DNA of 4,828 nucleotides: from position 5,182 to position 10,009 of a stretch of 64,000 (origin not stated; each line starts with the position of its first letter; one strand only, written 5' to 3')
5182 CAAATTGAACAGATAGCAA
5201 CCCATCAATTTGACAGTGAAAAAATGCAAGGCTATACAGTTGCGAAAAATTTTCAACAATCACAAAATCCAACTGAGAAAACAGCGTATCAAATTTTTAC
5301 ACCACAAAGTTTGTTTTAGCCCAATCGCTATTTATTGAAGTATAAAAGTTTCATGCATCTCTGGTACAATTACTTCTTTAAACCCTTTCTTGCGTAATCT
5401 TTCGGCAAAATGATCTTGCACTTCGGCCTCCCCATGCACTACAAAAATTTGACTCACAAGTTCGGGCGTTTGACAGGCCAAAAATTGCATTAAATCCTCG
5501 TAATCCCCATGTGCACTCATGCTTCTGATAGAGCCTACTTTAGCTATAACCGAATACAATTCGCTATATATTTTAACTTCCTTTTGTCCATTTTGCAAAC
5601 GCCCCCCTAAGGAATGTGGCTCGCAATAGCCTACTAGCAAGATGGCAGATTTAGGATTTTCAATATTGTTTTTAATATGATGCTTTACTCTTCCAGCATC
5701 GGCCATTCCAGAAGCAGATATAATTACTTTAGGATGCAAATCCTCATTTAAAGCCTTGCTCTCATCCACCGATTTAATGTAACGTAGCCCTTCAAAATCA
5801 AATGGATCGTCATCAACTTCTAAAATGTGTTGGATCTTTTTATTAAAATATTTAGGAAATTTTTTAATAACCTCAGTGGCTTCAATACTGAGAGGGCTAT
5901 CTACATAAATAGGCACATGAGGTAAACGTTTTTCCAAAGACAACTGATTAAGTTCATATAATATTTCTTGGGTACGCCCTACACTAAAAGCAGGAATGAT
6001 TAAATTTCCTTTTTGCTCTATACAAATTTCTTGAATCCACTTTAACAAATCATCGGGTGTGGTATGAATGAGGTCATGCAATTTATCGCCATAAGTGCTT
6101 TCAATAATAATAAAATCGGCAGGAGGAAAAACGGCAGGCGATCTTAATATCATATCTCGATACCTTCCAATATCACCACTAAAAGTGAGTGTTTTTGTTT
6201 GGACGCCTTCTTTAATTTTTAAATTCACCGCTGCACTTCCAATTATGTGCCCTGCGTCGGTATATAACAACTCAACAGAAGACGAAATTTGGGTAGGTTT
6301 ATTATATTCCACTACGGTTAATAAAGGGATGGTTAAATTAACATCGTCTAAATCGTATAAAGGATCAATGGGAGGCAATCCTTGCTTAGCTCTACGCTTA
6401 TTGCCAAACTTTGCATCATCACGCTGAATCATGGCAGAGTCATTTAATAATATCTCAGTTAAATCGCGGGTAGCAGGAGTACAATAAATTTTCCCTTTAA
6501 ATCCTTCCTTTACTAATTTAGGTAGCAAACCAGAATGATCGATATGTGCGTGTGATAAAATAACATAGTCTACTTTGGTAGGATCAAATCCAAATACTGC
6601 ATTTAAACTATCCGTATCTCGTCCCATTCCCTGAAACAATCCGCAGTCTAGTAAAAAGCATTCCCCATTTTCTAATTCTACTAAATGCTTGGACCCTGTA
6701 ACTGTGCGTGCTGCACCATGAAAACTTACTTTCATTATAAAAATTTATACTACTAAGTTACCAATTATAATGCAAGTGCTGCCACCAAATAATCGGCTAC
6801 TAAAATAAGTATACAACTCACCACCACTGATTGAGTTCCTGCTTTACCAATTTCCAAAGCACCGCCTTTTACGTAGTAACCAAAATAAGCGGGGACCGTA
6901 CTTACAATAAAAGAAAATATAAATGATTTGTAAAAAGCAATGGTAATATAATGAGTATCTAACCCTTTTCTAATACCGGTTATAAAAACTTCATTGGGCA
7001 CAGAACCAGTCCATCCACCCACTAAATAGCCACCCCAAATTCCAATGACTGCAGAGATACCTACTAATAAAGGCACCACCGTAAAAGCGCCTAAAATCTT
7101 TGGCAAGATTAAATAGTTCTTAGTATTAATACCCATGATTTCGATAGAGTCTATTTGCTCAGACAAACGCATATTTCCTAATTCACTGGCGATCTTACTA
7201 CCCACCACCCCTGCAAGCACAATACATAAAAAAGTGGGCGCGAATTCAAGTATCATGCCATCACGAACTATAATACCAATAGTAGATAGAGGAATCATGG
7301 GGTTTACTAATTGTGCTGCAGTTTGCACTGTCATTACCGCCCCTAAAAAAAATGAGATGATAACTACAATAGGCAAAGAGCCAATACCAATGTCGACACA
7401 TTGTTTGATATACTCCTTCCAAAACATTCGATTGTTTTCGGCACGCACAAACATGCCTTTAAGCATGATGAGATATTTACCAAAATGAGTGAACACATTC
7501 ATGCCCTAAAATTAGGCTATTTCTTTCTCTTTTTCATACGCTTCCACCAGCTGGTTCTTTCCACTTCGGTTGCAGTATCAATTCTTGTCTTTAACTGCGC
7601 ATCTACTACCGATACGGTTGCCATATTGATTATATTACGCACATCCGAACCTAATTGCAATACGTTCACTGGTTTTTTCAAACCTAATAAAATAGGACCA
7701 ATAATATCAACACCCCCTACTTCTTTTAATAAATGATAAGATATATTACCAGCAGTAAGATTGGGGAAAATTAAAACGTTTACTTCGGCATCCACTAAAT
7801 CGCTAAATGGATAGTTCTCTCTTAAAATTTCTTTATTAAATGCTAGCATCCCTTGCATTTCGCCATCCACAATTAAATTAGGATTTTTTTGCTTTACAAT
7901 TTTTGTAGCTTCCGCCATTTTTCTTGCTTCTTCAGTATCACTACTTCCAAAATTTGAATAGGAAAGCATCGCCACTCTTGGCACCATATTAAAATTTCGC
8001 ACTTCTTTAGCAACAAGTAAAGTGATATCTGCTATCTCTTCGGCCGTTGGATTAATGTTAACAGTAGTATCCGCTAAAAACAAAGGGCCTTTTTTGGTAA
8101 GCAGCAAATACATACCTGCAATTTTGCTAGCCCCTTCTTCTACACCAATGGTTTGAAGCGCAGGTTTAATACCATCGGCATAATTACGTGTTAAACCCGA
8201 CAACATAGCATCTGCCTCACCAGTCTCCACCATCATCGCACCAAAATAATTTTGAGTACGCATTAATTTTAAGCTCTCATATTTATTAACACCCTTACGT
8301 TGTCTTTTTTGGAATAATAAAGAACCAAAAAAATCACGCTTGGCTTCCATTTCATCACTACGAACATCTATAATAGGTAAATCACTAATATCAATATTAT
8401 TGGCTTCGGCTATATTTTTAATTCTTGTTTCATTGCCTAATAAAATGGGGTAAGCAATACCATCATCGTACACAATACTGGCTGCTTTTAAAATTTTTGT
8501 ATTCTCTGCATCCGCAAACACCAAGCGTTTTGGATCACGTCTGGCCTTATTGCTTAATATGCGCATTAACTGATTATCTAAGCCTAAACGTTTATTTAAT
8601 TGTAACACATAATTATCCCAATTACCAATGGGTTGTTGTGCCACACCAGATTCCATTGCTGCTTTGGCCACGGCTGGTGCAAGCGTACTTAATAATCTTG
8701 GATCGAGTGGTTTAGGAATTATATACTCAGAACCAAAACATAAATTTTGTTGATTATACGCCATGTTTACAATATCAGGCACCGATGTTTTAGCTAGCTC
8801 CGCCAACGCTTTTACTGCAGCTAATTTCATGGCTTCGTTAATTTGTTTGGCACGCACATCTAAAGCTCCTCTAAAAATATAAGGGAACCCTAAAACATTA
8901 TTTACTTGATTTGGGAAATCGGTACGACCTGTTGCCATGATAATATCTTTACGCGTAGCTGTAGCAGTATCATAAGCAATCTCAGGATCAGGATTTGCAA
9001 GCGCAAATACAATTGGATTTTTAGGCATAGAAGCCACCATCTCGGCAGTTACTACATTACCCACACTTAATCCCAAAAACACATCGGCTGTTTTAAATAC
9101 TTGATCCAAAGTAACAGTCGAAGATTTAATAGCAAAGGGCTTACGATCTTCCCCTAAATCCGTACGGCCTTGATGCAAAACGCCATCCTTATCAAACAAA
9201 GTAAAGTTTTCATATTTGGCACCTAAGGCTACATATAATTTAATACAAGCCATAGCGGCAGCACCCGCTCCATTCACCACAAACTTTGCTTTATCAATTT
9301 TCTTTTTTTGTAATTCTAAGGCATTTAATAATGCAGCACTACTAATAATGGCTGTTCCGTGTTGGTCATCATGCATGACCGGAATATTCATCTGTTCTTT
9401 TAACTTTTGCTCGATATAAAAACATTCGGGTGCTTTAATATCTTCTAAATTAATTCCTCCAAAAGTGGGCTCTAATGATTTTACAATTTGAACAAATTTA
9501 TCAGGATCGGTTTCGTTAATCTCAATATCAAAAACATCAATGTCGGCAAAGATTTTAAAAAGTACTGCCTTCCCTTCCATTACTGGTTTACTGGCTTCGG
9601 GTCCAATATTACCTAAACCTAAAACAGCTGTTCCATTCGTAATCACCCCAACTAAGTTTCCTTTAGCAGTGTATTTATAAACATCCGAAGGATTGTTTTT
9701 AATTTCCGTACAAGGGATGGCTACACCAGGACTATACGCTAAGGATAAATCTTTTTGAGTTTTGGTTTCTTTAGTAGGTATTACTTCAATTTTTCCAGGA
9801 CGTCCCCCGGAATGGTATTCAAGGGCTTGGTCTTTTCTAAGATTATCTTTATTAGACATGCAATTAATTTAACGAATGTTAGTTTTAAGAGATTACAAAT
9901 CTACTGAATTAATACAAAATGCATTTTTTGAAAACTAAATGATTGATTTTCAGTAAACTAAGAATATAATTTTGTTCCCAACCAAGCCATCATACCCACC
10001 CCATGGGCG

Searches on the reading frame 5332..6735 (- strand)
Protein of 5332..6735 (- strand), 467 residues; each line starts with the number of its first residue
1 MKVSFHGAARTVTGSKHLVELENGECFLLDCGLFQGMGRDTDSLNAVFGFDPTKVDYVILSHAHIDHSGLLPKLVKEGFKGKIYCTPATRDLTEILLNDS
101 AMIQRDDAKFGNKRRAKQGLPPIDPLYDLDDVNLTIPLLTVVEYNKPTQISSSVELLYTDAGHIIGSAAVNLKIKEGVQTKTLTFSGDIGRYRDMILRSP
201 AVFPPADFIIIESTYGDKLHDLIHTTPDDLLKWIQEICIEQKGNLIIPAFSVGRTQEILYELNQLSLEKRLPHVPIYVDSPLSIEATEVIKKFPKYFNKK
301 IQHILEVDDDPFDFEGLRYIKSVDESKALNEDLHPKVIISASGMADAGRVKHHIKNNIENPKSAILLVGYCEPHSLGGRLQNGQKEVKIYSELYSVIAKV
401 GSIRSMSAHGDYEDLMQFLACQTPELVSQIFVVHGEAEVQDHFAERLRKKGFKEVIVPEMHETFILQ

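Call 11: search_protein_families(library=pfam, proteins=[window:5332-6735:-])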
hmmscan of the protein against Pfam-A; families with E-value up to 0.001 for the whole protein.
window:5332-6735:- (467 aa): 5 families
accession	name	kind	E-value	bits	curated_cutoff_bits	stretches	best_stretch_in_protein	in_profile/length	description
PF10996.14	Beta-Casp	-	7.6e-38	130.2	27.7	1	255-380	1-120/120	Beta-Casp domain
PF07521.17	RMMBL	-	8.8e-15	54.9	21.6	1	395-458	3-63/63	Zn-dependent metallo-hydrolase RNA specificity domain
PF00753.33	Lactamase_B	-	1.1e-14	55.2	22.7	1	18-142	10-125/196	Metallo-beta-lactamase superfamily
PF12706.13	Lactamase_B_2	-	5.1e-11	43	27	1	51-242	27-195/200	Beta-lactamase superfamily domain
PF16661.11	Lactamase_B_6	-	1.2e-08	35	27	1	18-199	1-172/193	Metallo-beta-lactamase superfamily domain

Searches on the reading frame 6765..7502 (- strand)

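Call 11: search_protein_families(library=pfam, proteins=[window:6765-7502:-])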
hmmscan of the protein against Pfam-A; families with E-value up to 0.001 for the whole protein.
window:6765-7502:- (245 aa): 1 family
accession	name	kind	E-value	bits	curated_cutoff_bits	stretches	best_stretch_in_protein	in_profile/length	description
PF02405.21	MlaE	-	2.6e-62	210.6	22.5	1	32-242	2-211/212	Permease MlaE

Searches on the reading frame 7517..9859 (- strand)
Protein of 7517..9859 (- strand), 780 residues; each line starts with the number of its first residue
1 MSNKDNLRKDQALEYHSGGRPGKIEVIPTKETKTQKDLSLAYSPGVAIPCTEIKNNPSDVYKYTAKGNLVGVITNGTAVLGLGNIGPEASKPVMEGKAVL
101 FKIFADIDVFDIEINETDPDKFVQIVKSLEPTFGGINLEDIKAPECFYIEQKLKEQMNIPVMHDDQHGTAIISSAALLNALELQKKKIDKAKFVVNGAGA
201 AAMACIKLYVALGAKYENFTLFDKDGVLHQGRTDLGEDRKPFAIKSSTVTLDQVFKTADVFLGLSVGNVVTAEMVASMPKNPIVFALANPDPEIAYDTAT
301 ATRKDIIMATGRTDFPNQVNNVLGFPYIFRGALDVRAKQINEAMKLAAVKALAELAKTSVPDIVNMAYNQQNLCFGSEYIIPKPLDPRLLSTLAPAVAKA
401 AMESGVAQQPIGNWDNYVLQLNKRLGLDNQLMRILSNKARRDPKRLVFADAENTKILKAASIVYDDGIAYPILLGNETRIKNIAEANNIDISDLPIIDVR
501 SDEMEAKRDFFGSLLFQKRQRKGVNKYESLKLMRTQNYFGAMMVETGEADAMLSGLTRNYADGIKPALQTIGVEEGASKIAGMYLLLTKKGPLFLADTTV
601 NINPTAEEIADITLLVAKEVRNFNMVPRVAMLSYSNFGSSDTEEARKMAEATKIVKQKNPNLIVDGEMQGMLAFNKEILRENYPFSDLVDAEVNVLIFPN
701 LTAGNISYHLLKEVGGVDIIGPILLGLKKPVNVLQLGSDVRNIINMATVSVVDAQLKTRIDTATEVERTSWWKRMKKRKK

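Call 11: search_protein_families(library=pfam, proteins=[window:7517-9859:-])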
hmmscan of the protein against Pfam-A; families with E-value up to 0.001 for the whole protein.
window:7517-9859:- (780 aa): 3 families
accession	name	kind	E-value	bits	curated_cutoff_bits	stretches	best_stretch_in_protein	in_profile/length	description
PF01515.24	PTA_PTB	-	4.7e-94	315.8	24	1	431-749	2-317/319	Phosphate acetyl/butaryl transferase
PF00390.24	malic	-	3.2e-31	109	23.1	1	22-154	2-182/182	Malic enzyme, N-terminal domain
PF03949.21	Malic_M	-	2.6e-21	76.5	23.5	1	168-360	3-229/258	Malic enzyme, NAD binding domain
